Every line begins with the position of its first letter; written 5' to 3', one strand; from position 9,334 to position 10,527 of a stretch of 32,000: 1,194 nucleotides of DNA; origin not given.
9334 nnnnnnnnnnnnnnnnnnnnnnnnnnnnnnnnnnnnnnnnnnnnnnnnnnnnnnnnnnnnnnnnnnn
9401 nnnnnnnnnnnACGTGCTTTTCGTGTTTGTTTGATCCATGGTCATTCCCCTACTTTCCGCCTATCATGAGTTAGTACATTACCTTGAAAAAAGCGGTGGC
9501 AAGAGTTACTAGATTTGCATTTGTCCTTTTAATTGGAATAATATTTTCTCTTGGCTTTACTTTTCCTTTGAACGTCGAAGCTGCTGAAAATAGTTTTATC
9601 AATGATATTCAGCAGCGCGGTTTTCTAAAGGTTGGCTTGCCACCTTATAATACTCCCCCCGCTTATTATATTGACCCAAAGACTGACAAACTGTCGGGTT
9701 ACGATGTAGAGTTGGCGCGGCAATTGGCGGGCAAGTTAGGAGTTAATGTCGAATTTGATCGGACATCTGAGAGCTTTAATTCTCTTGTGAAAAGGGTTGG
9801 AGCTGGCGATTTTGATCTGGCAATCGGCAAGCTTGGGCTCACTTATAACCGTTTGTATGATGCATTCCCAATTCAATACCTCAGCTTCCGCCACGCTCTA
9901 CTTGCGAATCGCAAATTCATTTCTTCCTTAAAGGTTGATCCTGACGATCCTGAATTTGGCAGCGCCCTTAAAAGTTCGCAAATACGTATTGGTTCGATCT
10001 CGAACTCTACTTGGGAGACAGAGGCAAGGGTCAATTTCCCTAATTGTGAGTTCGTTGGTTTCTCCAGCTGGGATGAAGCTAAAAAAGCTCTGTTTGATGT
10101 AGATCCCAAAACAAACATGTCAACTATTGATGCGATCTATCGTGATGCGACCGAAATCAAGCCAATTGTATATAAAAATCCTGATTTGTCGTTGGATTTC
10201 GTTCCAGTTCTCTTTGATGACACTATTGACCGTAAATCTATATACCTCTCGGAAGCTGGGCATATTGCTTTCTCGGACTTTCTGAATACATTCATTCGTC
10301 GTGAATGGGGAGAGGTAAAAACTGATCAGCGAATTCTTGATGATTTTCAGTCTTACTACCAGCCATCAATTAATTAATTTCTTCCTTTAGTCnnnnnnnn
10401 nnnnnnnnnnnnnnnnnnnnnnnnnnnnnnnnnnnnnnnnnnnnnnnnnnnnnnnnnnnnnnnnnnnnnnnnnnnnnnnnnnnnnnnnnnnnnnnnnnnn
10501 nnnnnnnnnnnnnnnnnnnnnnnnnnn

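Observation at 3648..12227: AT-rich, 13-gene co-directional array between ruvA and a DMT transporter: candidate horizontally acquired ion, osmotic and sulfonate module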

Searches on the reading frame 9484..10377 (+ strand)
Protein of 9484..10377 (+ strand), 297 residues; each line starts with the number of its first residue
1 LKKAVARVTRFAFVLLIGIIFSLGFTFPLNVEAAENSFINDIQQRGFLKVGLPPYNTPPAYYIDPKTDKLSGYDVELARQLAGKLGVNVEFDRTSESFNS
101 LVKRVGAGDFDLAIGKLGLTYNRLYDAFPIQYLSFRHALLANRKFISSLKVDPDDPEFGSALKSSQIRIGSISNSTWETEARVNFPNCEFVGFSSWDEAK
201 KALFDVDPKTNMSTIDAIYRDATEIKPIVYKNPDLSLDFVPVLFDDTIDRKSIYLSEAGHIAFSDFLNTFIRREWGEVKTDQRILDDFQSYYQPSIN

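Call 4: search_protein_families(library=pfam, proteins=[window:9484-10377:+], max_evalue=0.01)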
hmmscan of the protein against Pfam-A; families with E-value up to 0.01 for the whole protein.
window:9484-10377:+ (297 aa): 1 family
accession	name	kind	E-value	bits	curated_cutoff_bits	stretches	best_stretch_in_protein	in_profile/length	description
PF00497.25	SBP_bac_3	-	1.1e-10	41.8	26.4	1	49-132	2-82/132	Bacterial extracellular solute-binding proteins, family 3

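Call 49: search_solved_structures(query=window:9484-10374:+, max_evalue=0.001, show_alignments=1)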
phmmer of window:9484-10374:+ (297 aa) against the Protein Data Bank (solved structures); distinct sequences matched with E-value up to 0.001: 27.
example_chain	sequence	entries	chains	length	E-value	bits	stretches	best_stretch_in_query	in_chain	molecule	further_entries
2yln_A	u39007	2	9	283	1.6e-09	40.9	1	33-124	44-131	PUTATIVE ABC TRANSPORTER, PERIPLASMIC BINDING PROTEIN, AMINO ACID | ABC TRANSPORTER, PERIPLASMIC BINDING PROTEIN, AMINO ACID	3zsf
5jos_A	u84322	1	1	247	4.3e-08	36.2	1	37-145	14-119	Cyclohexadienyl dehydratase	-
9e2b_A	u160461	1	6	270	8e-08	35.4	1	33-149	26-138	ABC-type transporter, periplasmic subunit family 3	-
6wup_A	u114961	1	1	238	2.3e-07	33.9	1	37-125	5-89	Ancestral cyclohexadienyl dehydratase, AncCDT-5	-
4i62_A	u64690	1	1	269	3e-07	33.5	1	35-237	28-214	Amino acid ABC transporter, periplasmic amino acid-binding protein, putative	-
5t0w_A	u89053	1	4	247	4.5e-07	32.9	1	37-150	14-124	AncCDT-1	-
5tuj_C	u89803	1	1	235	5.3e-07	32.7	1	37-150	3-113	Ancestral protein CDT-Anc1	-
4zv1_A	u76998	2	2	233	6.7e-07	32.3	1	44-139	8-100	AncQR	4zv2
6ggp_A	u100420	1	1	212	7.3e-07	32.2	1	39-141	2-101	Amino acid ABC transporter, periplasmic amino acid-binding protein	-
6ggv_A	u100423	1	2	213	7.4e-07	32.2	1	39-141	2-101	Amino acid ABC transporter, periplasmic amino acid-binding protein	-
6svf_A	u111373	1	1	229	7.5e-07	32.2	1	39-141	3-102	Amino acid ABC transporter, periplasmic amino acid-binding protein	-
4prs_A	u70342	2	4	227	8.7e-07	32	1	39-141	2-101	ABC-type transporter, periplasmic subunit family 3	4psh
8cq4_A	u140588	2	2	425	1.3e-06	31.3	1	28-133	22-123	Bifunctional cyclohexadienyl dehydratase/chorismate mutase from Janthinobacterium sp. HH01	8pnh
6y16_A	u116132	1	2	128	3.5e-06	30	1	39-132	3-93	Amino acid ABC transporter, periplasmic amino acid-binding protein,Amino acid ABC transpor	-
4ymx_A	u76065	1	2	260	3.5e-06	30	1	14-142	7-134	ABC-type amino acid transport system, periplasmic component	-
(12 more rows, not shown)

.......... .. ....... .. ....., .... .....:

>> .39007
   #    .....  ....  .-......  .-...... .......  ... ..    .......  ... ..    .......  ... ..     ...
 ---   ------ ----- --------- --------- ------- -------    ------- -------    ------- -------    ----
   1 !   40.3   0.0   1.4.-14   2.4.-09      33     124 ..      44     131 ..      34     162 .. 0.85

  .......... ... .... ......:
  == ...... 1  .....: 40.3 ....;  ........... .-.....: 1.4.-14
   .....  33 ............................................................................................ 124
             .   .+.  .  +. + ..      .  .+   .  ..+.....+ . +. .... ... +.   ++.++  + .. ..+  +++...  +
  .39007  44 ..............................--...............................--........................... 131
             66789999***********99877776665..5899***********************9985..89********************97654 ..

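Call 50: search_protein_families(library=ncbifam, proteins=[window:9484-10374:+], max_evalue=0.01)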
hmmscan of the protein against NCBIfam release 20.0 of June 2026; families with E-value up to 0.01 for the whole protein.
window:9484-10374:+ (297 aa): 5 families
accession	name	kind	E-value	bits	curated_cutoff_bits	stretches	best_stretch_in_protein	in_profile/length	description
NF008426.0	PRK11260.1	equivalog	5.5e-09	35.7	312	1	13-123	11-114/266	cystine ABC transporter substrate-binding protein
NF008112.0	PRK10859.1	equivalog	1.3e-07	30.4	354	1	11-124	8-116/483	membrane-bound lytic murein transglycosylase MltF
TIGR01096.1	3A0103s03R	subfamily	2.9e-06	27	256.35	1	46-246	24-206/250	lysine/arginine/ornithine ABC transporter substrate-binding protein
NF052427.1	StpK7MSMEG_1200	equivalog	8e-06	24.6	900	1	38-134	354-446/601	serine/threonine protein kinase StpK7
NF041765.1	ArtJ_Ecoli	equivalog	0.0031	17.1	510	1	58-236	32-189/243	arginine ABC transporter substrate-binding protein ArtJ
